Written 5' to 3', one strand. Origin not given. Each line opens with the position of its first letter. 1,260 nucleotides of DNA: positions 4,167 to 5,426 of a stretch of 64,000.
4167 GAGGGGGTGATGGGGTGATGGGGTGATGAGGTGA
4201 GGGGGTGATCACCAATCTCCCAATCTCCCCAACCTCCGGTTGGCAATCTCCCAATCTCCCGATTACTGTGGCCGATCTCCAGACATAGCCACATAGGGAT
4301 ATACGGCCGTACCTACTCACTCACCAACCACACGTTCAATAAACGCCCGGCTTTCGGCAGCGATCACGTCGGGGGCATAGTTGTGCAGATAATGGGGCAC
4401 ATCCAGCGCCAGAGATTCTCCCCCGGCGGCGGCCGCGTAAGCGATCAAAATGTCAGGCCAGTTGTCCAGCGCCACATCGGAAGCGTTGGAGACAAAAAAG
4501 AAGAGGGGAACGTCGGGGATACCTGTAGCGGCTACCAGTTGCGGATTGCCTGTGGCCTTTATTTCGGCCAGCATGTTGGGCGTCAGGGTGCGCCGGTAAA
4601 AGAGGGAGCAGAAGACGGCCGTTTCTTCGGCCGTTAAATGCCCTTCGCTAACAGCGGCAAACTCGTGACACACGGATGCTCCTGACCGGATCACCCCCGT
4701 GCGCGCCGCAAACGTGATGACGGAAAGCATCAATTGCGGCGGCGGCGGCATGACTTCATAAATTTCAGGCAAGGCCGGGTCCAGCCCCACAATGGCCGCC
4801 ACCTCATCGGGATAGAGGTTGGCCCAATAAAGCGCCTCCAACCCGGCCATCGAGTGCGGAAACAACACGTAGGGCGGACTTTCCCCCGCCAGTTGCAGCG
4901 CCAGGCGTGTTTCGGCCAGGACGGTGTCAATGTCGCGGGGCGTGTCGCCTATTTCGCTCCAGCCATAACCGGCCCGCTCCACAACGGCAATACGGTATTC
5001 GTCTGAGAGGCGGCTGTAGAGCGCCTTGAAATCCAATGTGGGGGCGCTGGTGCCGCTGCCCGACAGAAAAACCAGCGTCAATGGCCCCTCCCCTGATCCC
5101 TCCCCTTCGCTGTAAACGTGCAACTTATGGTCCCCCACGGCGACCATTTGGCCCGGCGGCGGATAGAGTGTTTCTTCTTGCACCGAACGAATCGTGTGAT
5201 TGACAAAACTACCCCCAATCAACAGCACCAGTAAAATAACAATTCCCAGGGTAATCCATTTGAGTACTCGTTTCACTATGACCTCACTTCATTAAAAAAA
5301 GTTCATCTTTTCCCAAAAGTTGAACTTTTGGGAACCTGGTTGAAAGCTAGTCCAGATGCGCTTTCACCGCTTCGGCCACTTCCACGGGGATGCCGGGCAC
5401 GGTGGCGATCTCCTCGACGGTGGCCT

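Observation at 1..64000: The palindromic octamer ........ is massively over-represented (HIP1-like), and even denser in the prophage than in the host flanks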

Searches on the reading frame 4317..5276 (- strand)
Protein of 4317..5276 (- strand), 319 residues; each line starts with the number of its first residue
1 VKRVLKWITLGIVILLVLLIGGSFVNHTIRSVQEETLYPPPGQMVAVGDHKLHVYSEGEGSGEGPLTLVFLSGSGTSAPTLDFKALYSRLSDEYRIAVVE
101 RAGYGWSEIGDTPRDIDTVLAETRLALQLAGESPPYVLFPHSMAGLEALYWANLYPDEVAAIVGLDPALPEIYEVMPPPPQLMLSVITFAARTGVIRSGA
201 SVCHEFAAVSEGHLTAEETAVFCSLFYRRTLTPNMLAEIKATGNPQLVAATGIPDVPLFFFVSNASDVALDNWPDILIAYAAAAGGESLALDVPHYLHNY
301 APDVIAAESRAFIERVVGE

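Call 39: search_protein_families(library=pfam, proteins=[window:4317-5276:-], max_evalue=0.01)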
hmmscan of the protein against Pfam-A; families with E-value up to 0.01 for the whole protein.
window:4317-5276:- (319 aa): 2 families
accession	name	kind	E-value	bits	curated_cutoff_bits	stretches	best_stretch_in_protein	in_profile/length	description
PF00561.26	Abhydrolase_1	-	1.1e-07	32.2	25.8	1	88-179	21-117/245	alpha/beta hydrolase fold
PF12146.15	Hydrolase_4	-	0.00018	21.4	27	1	106-192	52-135/239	Serine aminopeptidase, S33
